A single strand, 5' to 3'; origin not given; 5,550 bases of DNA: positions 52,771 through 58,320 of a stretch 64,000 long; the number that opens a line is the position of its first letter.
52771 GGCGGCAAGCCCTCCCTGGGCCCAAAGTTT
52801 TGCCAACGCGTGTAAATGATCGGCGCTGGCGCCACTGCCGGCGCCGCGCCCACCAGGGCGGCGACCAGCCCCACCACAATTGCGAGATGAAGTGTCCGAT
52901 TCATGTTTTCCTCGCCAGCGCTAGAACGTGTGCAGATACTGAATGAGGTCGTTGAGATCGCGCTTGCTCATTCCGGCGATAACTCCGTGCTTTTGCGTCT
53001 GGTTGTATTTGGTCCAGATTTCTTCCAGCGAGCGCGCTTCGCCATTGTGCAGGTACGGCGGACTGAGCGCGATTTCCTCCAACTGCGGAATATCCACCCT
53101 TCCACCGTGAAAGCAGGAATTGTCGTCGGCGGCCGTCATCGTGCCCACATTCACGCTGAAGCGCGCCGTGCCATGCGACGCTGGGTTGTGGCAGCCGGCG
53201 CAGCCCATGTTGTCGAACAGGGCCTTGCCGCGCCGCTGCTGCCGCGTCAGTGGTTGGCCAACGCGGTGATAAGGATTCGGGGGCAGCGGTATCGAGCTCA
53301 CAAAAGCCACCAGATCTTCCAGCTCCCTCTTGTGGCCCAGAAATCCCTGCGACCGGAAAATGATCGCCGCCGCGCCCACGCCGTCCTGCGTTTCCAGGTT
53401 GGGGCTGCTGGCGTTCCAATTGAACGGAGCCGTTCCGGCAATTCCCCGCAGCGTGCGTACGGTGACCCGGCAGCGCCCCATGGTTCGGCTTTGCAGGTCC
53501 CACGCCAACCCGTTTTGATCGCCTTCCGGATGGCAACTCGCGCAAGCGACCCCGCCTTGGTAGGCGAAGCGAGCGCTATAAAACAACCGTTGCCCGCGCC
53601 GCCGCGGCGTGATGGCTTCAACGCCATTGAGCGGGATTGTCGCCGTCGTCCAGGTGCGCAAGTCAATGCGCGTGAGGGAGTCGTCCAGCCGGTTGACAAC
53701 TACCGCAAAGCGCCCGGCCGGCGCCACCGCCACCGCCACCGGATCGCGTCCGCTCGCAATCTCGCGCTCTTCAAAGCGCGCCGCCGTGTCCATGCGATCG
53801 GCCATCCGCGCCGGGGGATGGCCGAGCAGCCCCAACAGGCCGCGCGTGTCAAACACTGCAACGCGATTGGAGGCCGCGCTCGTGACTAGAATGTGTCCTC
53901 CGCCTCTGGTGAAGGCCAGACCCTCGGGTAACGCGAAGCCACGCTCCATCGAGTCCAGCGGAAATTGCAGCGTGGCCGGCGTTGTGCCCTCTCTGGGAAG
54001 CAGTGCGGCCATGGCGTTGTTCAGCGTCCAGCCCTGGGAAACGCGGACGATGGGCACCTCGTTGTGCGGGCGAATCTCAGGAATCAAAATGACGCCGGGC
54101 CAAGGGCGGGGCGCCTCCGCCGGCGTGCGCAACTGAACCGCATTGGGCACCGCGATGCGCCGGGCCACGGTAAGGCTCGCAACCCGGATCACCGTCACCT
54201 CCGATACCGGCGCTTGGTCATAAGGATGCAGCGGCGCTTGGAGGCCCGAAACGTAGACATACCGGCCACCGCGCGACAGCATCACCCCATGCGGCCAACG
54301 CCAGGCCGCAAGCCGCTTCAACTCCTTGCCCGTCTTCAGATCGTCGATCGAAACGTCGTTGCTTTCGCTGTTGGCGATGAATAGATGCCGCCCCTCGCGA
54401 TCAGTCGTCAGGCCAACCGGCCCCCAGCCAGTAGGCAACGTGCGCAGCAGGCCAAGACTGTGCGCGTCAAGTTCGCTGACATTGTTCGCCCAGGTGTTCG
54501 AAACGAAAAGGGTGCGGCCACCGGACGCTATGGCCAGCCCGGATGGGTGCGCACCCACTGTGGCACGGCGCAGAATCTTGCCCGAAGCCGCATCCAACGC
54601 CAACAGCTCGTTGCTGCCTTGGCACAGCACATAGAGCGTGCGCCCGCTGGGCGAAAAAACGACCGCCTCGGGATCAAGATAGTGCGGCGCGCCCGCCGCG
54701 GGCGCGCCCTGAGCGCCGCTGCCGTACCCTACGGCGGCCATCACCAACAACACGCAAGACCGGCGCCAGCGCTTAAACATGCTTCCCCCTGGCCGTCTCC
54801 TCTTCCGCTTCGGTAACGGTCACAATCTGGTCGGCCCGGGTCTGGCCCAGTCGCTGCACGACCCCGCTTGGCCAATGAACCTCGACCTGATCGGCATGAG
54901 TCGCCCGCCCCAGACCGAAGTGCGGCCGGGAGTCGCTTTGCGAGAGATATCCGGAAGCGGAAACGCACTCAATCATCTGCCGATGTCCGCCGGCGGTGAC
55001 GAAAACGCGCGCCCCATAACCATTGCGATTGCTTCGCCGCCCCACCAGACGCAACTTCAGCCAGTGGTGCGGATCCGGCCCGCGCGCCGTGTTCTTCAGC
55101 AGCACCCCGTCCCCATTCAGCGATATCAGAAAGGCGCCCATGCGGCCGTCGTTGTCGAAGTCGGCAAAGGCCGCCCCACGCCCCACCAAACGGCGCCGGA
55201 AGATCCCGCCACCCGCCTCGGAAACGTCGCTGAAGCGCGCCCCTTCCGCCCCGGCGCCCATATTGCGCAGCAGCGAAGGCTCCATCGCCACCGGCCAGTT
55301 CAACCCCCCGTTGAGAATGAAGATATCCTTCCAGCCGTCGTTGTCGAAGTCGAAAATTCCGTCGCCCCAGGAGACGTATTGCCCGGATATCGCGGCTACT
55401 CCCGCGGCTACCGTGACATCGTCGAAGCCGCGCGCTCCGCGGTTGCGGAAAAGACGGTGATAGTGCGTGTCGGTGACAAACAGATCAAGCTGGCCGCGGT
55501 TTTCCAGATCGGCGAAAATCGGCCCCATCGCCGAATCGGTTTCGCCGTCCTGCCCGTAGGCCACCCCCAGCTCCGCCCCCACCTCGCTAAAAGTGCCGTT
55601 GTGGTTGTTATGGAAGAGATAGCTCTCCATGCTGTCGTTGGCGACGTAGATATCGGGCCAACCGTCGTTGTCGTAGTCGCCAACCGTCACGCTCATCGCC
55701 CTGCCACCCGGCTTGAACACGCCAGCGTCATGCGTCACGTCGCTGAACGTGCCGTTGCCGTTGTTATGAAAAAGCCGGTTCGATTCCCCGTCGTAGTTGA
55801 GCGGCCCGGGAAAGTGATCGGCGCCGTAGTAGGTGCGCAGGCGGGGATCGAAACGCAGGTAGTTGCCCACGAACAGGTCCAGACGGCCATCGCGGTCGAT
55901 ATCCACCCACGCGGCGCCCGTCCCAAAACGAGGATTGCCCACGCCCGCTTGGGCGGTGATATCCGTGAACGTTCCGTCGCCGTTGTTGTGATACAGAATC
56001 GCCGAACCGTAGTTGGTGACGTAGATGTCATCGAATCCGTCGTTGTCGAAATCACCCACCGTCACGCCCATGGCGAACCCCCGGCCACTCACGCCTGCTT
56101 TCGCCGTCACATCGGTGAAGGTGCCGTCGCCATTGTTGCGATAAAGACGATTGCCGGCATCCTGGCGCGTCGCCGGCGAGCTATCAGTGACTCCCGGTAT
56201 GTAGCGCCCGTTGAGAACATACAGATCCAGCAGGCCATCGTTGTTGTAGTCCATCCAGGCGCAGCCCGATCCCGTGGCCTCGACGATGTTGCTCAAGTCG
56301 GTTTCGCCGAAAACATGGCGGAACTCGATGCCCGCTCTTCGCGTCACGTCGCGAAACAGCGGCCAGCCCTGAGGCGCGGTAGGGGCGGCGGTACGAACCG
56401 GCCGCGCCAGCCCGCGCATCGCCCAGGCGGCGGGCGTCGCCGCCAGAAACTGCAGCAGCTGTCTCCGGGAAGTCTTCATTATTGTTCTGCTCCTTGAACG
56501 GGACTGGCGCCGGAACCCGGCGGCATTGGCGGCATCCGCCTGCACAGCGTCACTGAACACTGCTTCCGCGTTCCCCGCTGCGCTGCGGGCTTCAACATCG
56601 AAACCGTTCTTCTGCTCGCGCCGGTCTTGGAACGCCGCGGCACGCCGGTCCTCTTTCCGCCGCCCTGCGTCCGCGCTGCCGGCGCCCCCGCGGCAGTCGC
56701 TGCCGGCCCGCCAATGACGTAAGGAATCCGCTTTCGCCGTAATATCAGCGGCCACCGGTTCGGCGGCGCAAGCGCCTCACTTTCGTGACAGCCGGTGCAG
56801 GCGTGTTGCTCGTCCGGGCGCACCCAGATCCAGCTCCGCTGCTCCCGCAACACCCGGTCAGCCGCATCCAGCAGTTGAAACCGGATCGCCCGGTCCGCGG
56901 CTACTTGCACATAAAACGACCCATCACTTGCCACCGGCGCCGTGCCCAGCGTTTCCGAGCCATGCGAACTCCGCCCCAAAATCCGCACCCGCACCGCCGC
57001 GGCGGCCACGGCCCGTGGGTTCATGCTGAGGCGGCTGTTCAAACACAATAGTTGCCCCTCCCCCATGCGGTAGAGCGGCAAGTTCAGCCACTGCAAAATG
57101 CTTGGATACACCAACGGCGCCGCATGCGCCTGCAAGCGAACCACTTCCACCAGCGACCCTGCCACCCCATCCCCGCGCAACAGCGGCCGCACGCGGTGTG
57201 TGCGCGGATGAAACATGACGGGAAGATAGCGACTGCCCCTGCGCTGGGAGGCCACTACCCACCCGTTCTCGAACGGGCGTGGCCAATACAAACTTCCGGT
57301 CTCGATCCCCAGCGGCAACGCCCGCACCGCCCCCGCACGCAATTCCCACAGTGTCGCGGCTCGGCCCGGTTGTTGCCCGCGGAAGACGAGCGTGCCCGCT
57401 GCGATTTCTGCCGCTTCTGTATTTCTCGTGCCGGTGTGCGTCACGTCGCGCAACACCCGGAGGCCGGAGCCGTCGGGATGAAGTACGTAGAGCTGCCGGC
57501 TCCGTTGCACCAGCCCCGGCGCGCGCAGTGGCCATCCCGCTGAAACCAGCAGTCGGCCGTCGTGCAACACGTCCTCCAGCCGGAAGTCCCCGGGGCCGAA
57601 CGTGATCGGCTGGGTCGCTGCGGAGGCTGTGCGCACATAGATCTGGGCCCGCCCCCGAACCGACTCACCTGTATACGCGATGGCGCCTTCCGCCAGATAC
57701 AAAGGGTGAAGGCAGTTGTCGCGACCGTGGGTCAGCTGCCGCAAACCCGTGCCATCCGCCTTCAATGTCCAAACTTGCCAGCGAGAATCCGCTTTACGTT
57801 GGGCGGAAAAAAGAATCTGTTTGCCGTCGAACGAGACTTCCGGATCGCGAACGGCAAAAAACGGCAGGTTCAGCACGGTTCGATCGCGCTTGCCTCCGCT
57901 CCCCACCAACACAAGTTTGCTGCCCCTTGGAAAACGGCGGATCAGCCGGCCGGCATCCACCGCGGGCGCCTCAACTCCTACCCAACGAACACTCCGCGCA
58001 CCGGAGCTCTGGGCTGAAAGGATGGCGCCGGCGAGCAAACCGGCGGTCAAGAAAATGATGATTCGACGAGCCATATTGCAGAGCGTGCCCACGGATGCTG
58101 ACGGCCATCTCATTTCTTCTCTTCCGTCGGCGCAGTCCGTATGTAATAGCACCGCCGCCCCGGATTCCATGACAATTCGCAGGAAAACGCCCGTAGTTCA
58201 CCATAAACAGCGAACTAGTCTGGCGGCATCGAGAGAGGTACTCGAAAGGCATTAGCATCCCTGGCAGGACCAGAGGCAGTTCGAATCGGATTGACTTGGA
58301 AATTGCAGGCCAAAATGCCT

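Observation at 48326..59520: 56-bp direct repeat (54/56 identical) brackets an 11,139-bp insertion between convergent dinB-family and aroA genes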

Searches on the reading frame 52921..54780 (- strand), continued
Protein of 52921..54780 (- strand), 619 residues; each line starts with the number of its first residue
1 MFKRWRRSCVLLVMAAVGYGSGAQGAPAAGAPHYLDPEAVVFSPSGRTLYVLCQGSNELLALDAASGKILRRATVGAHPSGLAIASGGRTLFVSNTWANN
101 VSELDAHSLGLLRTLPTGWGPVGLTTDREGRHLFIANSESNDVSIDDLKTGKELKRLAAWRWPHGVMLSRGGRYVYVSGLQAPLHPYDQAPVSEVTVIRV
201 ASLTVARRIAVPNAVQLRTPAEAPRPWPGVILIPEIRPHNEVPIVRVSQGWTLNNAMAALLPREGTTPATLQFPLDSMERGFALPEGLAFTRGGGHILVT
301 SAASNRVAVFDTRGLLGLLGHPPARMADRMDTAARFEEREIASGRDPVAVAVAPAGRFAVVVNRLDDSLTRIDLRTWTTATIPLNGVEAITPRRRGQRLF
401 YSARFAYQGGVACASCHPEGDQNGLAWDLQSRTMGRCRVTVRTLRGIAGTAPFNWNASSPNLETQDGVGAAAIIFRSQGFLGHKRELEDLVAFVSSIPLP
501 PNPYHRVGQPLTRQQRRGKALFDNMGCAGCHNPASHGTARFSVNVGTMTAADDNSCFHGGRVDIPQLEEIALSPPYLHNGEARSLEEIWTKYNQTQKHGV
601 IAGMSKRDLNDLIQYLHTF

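Call 44: find_homologous_proteins(query=window:52924-54780:-)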
Query window:52924-54780:- (619 aa): 171 proteins with E <= 0.001 among 8000 candidates; the best 120 are listed.
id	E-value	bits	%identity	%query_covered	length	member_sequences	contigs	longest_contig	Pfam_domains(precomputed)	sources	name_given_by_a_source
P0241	0.0e+0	1422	100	100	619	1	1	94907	PF10282.16,PF03150.20,PF21783.3,PF02239.23,PF01436.28,PF00034.27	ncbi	-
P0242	1.0e-171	591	48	97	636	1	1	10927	PF22494.4,PF10282.16,PF25174.2,PF03150.20,PF21783.3,PF02239.23,PF07676.19,PF00034.27,PF08450.19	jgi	jgi:YVTN family beta-propeller protein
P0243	1.4e-170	587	48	97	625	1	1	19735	PF22494.4,PF10282.16,PF25174.2,PF03150.20,PF21783.3,PF02239.23,PF00034.27,PF08450.19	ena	-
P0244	4.2e-170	586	48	96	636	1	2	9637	PF22494.4,PF10282.16,PF25174.2,PF03150.20,PF21783.3,PF02239.23,PF07676.19,PF00034.27,PF08450.19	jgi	jgi:YVTN family beta-propeller protein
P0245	4.6e-170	586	47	97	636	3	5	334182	PF10282.16,PF25174.2,PF03150.20,PF21783.3,PF02239.23,PF07676.19,PF00034.27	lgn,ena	-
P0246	5.4e-170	585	48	97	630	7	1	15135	PF22494.4,PF10282.16,PF25174.2,PF03150.20,PF21783.3,PF02239.23,PF07676.19,PF00034.27,PF08450.19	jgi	-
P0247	1.7e-169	584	46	100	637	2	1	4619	PF10282.16,PF25174.2,PF03150.20,PF21783.3,PF02239.23,PF00034.27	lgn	-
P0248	2.6e-169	583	48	96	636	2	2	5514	PF22494.4,PF10282.16,PF25174.2,PF03150.20,PF21783.3,PF02239.23,PF00034.27,PF08450.19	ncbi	-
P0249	6.8e-169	582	46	99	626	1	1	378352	PF22494.4,PF10282.16,PF25174.2,PF03150.20,PF21783.3,PF02239.23,PF00034.27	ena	-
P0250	7.6e-169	582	47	95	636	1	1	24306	PF22494.4,PF10282.16,PF25174.2,PF03150.20,PF21783.3,PF02239.23,PF00034.27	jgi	jgi:YVTN family beta-propeller protein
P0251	4.3e-168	579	48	96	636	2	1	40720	PF22494.4,PF10282.16,PF25174.2,PF03150.20,PF21783.3,PF02239.23,PF07676.19,PF00034.27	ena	-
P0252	4.4e-168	579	47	96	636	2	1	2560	PF10282.16,PF25174.2,PF03150.20,PF21783.3,PF02239.23,PF07676.19,PF00034.27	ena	-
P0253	7.6e-168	578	47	99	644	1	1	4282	PF22494.4,PF10282.16,PF25174.2,PF03150.20,PF21783.3,PF02239.23,PF00034.27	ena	-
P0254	9.6e-168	578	46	99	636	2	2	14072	PF22494.4,PF10282.16,PF25174.2,PF03150.20,PF21783.3,PF02239.23,PF00034.27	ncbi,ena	-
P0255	1.7e-167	577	47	96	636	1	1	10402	PF10282.16,PF25174.2,PF03150.20,PF21783.3,PF02239.23,PF00034.27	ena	-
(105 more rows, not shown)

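Call 45: find_encoding_contigs(protein=P0241, flank=10000, max_places=3)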
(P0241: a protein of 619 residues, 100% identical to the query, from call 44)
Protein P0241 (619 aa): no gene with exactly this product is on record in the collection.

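Call 64: search_protein_families(library=pfam, proteins=[L049:13038-13511:+, L049:13069-14796:+, L052:17633-18088:+])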
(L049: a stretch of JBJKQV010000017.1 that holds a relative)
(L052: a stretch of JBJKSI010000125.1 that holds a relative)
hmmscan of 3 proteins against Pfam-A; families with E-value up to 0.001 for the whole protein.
L049:13038-13511:+ (157 aa): 0 families

L049:13069-14796:+ (575 aa): 7 families
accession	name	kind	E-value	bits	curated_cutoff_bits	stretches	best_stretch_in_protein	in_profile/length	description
PF05199.19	GMC_oxred_C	-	1.2e-22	81.5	24.6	1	434-559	1-139/139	GMC oxidoreductase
PF00732.25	GMC_oxred_N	-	5.6e-13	49.6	23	1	105-308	20-200/218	GMC oxidoreductase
PF00890.30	FAD_binding_2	-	6.6e-09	35.9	20.4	1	19-301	1-206/414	FAD binding domain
PF01494.25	FAD_binding_3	-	8.3e-06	25.7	22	0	18-48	2-32/349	FAD binding domain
PF12831.13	FAD_oxidored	-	0.00013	21.9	27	0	19-51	1-33/416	FAD dependent oxidoreductase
PF13450.12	NAD_binding_8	-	0.00015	22.4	21.9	1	22-49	1-28/68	NAD(P)-binding Rossmann-like domain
PF01266.30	DAO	-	0.00018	21.6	27.9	0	19-49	1-31/353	FAD dependent oxidoreductase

L052:17633-18088:+ (151 aa): 0 families

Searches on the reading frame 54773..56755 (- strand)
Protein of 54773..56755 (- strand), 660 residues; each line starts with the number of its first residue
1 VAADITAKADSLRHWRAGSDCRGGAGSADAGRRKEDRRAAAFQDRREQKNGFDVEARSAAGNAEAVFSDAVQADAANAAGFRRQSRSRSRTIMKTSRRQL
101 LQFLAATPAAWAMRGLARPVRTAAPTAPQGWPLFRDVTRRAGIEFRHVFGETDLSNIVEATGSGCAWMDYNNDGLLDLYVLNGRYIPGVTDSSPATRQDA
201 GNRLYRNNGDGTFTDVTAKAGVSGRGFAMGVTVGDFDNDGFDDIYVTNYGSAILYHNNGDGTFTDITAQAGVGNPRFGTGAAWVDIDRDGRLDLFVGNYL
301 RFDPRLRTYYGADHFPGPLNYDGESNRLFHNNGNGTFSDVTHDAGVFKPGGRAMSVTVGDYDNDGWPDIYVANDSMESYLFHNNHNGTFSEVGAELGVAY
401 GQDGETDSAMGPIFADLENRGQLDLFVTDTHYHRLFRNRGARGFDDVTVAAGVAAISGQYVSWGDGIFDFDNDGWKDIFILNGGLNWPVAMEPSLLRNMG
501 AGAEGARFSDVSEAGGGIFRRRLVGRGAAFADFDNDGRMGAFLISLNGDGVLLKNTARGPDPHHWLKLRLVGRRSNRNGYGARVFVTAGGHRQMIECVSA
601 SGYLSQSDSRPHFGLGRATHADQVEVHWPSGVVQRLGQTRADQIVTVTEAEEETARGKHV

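Call 7: search_protein_families(library=pfam, proteins=[window:54773-56755:-])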
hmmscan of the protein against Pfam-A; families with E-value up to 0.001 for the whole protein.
window:54773-56755:- (660 aa): 3 families
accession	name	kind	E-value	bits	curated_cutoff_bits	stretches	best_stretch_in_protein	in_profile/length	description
PF13517.12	FG-GAP_3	-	3.9e-52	175.1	26.9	5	235-296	1-61/61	FG-GAP-like repeat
PF07593.17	UnbV_ASPIC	-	3e-21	75.5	23.4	1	579-646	1-68/68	ASPIC and UnbV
PF01839.29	FG-GAP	-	8.7e-15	54.7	22.1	2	227-262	1-33/37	FG-GAP repeat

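Call 41: search_protein_families(library=ncbifam, proteins=[window:54773-56755:-], max_evalue=0.01)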
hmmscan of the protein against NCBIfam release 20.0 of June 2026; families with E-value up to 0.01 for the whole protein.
window:54773-56755:- (660 aa): 0 families

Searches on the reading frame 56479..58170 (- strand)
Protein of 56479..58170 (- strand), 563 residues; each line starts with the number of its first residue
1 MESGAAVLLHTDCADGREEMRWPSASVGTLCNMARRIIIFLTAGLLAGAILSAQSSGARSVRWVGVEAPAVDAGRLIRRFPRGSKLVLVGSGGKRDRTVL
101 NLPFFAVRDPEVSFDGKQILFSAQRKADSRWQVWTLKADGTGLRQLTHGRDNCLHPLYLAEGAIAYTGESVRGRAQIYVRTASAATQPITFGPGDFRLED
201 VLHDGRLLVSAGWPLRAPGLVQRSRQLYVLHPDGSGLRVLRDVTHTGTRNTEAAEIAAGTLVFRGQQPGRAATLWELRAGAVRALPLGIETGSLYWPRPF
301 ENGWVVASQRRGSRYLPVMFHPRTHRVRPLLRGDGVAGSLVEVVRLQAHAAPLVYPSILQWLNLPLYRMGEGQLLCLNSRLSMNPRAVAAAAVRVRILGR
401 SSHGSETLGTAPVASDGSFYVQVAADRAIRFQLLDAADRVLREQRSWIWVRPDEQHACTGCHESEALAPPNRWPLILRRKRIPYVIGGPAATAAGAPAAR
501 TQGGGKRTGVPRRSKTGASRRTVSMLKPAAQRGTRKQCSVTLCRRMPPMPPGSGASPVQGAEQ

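Call 7: search_protein_families(library=pfam, proteins=[window:56479-58170:-])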
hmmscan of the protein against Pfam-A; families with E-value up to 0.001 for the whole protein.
window:56479-58170:- (563 aa): 1 family
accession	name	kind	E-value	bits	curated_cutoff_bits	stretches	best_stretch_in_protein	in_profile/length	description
PF18582.6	HZS_alpha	-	1.2e-17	64.7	26.6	1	406-463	41-98/98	Hydrazine synthase alpha subunit middle domain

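Call 41: search_protein_families(library=ncbifam, proteins=[window:56479-58170:-], max_evalue=0.01)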
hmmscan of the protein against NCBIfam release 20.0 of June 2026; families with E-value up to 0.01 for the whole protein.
window:56479-58170:- (563 aa): 3 families
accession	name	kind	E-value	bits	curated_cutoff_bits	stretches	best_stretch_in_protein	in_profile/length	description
NF052339.1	hydrazine_alpha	equivalog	6.9e-18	63.9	800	2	81-167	80-165/804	hydrazine synthase subunit alpha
TIGR02800.1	propeller_TolB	equivalog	5.4e-05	22.3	343.15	1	109-187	239-315/418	Tol-Pal system beta propeller repeat protein TolB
NF033523.0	lasso_peptidase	equivalog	0.0018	17.1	400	1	94-153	70-134/638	Atxe2 family lasso peptide isopeptidase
